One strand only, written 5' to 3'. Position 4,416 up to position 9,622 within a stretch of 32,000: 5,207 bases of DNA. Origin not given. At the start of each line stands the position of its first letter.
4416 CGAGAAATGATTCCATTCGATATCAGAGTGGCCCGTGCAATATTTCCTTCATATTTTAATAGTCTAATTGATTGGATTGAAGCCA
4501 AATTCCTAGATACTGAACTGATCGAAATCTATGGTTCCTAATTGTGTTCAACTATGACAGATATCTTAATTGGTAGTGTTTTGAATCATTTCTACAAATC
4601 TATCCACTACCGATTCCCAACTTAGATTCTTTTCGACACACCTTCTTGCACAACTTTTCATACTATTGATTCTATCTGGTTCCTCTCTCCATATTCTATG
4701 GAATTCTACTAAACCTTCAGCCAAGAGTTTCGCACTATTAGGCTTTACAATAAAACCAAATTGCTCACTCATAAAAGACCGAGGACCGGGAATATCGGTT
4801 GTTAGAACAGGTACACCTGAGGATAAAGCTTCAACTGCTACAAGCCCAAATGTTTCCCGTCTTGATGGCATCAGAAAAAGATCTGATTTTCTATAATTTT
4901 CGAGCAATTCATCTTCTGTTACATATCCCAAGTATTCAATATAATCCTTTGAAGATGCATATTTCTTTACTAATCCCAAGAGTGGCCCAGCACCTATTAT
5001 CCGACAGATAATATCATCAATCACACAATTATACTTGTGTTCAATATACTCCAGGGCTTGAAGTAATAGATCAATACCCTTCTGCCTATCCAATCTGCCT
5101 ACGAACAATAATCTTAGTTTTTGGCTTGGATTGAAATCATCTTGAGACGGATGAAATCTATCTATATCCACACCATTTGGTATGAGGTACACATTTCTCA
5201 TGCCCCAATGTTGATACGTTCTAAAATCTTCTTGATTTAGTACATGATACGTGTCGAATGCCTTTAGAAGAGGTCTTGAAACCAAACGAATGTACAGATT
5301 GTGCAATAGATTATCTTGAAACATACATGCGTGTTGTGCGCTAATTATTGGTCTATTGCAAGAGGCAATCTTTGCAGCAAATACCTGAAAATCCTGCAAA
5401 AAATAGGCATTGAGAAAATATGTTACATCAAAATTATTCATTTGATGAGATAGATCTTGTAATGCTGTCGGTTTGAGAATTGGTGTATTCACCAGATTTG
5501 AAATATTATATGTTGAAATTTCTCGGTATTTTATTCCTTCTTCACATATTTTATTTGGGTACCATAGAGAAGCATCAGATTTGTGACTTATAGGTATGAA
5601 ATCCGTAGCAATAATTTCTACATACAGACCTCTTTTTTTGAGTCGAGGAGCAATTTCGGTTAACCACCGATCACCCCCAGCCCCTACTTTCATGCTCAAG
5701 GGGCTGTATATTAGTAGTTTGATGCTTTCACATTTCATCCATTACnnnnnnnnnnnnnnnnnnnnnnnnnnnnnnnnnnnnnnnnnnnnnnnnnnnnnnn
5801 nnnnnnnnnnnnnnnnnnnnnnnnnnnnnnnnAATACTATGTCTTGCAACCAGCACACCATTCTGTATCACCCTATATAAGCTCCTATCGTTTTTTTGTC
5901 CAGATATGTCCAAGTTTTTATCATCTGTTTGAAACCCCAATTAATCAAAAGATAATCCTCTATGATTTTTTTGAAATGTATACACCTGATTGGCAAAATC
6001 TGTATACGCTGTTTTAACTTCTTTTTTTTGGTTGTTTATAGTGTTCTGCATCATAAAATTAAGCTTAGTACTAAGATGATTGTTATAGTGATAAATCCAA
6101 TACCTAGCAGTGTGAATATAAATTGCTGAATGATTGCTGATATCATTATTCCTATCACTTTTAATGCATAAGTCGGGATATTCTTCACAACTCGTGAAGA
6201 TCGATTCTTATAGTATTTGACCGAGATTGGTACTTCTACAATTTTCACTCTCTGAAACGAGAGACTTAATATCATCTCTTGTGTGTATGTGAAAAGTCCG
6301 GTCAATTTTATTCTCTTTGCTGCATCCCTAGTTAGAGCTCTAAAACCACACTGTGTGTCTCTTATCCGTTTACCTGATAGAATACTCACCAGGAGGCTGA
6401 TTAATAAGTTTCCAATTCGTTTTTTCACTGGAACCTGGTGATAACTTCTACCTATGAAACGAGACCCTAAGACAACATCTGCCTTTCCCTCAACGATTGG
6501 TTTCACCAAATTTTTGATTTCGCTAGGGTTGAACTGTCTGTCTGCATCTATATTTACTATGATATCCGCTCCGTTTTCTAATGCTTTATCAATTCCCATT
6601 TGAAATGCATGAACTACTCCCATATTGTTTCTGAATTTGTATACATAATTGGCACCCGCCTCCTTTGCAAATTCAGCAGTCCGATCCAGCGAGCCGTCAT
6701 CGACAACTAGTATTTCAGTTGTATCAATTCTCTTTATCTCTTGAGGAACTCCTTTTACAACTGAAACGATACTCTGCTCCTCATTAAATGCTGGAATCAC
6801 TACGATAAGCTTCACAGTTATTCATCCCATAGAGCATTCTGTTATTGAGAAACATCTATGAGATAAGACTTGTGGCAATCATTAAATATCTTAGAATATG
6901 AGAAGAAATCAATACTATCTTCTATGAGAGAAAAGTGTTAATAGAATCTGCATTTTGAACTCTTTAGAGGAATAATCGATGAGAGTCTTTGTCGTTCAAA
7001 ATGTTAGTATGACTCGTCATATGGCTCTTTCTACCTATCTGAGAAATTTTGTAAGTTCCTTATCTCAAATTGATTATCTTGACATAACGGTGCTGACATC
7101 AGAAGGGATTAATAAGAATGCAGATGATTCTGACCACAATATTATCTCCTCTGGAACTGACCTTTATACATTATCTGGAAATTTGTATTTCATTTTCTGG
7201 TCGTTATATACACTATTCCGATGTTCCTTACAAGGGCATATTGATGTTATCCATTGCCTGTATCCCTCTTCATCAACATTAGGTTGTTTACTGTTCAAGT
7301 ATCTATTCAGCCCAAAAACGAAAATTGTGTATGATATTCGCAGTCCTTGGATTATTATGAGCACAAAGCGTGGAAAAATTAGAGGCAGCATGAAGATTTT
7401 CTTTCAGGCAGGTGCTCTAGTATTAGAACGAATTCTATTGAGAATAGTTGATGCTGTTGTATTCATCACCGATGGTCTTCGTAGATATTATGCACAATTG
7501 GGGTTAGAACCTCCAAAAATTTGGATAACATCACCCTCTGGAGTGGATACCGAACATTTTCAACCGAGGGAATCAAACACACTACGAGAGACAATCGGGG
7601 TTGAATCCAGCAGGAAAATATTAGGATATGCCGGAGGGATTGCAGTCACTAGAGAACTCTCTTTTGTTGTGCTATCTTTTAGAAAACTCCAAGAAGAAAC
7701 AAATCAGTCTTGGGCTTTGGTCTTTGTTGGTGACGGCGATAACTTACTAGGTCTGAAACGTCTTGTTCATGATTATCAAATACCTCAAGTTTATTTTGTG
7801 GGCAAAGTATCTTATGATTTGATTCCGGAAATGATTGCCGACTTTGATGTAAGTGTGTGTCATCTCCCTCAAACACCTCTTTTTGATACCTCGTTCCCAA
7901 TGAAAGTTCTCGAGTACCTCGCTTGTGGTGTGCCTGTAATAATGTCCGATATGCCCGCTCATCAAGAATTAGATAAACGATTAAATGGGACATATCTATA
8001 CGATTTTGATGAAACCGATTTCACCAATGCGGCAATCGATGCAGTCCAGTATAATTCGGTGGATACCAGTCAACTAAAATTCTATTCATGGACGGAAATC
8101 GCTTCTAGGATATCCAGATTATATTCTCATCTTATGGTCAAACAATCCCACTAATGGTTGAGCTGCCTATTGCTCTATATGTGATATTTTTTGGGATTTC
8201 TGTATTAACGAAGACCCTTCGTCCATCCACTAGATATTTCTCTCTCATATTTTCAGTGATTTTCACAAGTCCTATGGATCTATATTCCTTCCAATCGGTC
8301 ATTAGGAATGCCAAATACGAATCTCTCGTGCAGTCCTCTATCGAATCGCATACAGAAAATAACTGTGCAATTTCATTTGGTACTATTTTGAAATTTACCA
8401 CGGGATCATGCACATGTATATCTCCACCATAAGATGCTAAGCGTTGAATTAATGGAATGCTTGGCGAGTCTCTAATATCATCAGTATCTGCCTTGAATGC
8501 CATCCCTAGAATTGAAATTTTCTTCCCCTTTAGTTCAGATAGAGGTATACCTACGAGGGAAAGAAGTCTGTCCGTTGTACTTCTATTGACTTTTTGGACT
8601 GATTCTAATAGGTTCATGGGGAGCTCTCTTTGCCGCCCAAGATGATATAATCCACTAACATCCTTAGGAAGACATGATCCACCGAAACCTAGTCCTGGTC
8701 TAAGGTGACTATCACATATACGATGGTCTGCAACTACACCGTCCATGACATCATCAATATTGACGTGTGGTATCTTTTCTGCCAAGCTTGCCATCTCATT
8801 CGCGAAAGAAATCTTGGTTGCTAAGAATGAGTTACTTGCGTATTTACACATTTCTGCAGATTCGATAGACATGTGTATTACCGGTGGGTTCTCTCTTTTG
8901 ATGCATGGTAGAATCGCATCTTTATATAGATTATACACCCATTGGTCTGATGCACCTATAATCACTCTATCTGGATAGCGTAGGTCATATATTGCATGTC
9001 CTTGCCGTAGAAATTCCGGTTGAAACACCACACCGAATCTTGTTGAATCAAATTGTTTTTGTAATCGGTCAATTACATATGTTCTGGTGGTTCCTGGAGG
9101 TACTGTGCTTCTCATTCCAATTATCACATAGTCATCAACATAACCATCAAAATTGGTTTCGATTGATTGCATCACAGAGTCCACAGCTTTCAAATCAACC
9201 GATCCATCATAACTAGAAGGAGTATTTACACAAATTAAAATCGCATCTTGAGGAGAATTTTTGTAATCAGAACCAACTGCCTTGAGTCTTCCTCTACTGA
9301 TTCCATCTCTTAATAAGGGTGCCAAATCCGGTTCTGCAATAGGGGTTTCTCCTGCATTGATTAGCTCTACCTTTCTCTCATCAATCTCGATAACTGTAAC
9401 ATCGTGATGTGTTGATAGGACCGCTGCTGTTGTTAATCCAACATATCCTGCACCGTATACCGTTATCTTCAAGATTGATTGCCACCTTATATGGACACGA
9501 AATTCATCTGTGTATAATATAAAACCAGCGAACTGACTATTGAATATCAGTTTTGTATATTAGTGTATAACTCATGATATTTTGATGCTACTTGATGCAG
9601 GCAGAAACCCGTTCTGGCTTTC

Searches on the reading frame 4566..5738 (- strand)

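Call 4: search_protein_families(library=pfam, proteins=[window:4566-5738:-])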
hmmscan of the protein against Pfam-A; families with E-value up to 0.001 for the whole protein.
window:4566-5738:- (390 aa): 5 families
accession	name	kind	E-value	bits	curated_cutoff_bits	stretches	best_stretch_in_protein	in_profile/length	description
PF00534.26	Glycos_transf_1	-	1.9e-31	109.3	26.4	1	204-347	12-156/172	Glycosyl transferases group 1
PF13692.12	Glyco_trans_1_4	-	4e-27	95.6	27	1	209-345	3-138/142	Glycosyl transferases group 1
PF20706.3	GT4-conflict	-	1.9e-16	60.5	26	1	182-328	173-325/385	Family 4 Glycosyltransferase in conflict systems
PF13439.12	Glyco_transf_4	-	8.2e-07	29.6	28.5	1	21-194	3-170/170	Glycosyltransferase Family 4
PF13524.12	Glyco_trans_1_2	-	0.00014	22.3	25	1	248-382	20-143/144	Glycosyl transferase-like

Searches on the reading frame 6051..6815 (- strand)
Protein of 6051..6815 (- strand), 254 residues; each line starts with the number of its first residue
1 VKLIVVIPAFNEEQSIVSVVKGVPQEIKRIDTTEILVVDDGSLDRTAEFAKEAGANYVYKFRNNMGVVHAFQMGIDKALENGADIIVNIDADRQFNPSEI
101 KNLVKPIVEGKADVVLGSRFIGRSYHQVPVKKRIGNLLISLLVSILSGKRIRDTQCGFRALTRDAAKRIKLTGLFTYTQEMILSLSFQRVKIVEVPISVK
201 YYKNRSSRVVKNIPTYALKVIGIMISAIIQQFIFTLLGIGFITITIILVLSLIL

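Call 4: search_protein_families(library=pfam, proteins=[window:6051-6815:-])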
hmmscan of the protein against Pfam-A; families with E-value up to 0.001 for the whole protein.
window:6051-6815:- (254 aa): 1 family
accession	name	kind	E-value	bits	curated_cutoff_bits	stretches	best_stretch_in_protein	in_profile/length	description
PF00535.33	Glycos_transf_2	-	8.5e-22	78.3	23.3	1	5-164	2-162/168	Glycosyl transferase family 2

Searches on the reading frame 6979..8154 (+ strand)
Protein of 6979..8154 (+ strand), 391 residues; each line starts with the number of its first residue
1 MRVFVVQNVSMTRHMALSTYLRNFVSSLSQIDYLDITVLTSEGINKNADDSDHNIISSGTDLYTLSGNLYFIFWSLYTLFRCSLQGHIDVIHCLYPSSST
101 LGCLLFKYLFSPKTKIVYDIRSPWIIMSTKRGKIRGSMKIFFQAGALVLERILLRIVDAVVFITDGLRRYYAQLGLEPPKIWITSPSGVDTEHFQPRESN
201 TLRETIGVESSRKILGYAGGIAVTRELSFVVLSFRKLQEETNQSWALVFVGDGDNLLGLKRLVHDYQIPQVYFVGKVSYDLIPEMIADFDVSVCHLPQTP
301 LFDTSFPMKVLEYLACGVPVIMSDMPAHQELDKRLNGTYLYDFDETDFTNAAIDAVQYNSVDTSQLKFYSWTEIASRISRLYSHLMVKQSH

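Call 4: search_protein_families(library=pfam, proteins=[window:6979-8154:+])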
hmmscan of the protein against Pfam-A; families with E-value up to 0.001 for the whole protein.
window:6979-8154:+ (391 aa): 4 families
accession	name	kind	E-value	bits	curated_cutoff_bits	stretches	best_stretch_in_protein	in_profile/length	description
PF00534.26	Glycos_transf_1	-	8.8e-18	64.9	26.4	1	201-335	4-134/172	Glycosyl transferases group 1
PF13692.12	Glyco_trans_1_4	-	2.1e-17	64.1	27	1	213-355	2-139/142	Glycosyl transferases group 1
PF13439.12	Glyco_transf_4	-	2.3e-08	34.7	28.5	1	19-192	6-169/170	Glycosyltransferase Family 4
PF13579.12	Glyco_trans_4_4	-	3.7e-05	24.5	29.7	1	84-181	68-152/158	Glycosyl transferase 4-like domain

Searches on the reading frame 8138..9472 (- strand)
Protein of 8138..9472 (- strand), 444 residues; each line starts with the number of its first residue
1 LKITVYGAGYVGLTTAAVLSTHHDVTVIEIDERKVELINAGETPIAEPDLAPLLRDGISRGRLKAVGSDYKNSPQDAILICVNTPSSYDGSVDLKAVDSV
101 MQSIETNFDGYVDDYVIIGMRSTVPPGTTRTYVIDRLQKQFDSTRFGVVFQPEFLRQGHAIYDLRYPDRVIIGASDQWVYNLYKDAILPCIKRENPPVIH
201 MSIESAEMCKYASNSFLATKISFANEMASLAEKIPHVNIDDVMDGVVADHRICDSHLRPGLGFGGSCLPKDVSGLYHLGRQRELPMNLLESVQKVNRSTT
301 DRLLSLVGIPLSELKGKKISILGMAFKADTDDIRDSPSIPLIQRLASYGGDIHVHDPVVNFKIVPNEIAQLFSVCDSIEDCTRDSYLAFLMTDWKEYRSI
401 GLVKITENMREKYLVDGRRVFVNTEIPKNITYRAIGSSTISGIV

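Call 4: search_protein_families(library=pfam, proteins=[window:8138-9472:-])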
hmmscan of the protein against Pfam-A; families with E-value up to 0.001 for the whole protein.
window:8138-9472:- (444 aa): 4 families
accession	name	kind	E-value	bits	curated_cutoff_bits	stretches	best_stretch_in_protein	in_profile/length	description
PF03721.20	UDPG_MGDP_dh_N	-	2.3e-44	151.6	27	1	1-177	1-178/187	UDP-glucose/GDP-mannose dehydrogenase family, NAD binding domain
PF00984.24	UDPG_MGDP_dh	-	6.3e-31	106.8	25.4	1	204-297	1-93/94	UDP-glucose/GDP-mannose dehydrogenase family, central domain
PF03720.21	UDPG_MGDP_dh_C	-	2.9e-24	85.8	30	1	321-421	2-101/103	UDP-glucose/GDP-mannose dehydrogenase family, UDP binding domain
PF02254.24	TrkA_N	-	0.00059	20.6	23.8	0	3-42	1-41/116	TrkA-N domain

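Call 52: search_protein_families(library=ncbifam, proteins=[window:8138-9472:-], max_evalue=0.001)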
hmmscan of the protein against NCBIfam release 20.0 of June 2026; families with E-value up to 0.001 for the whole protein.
window:8138-9472:- (444 aa): 10 families
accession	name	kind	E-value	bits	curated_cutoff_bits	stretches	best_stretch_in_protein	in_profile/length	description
TIGR03026.1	NDP-sugDHase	subfamily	2.9e-112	375.5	189.8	1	1-419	1-413/413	nucleotide sugar dehydrogenase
NF041297.1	UDPGDh_AglM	equivalog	2e-97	326.8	670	1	1-432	1-425/429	UDP-glucose 6-dehydrogenase AglM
NF047673.2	TeichurnBiosyTuaD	equivalog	1.3e-90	304.7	700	1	2-440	3-434/439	UDP-glucose 6-dehydrogenase TuaD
NF040825.1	UDPMaNacDH_Arch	equivalog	3.6e-51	174.3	750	1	1-437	1-415/418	UDP-N-acetyl-D-mannosamine dehydrogenase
NF011631.0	PRK15057.1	equivalog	8.5e-45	153.5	757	1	1-360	1-340/388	UDP-glucose 6-dehydrogenase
NF008286.0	PRK11064.1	equivalog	1.5e-39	135.8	459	1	2-420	5-418/420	UDP-N-acetyl-D-mannosamine dehydrogenase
NF011729.0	PRK15182.1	equivalog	1.9e-10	40.1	592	1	2-368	8-366/425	Vi polysaccharide biosynthesis UDP-N-acetylglucosamine C-6 dehydrogenase TviB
NF007039.0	PRK09496.3-2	equivalog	3.2e-07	29.5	293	1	1-39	1-40/446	Trk system potassium transporter TrkA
NF007031.0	PRK09496.1-2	equivalog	3.7e-05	22.9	289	1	1-39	1-40/458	Trk system potassium transporter TrkA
NF007034.0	PRK09496.2-1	subfamily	4.6e-05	22.5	344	1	1-40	1-40/445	Trk system potassium transporter TrkA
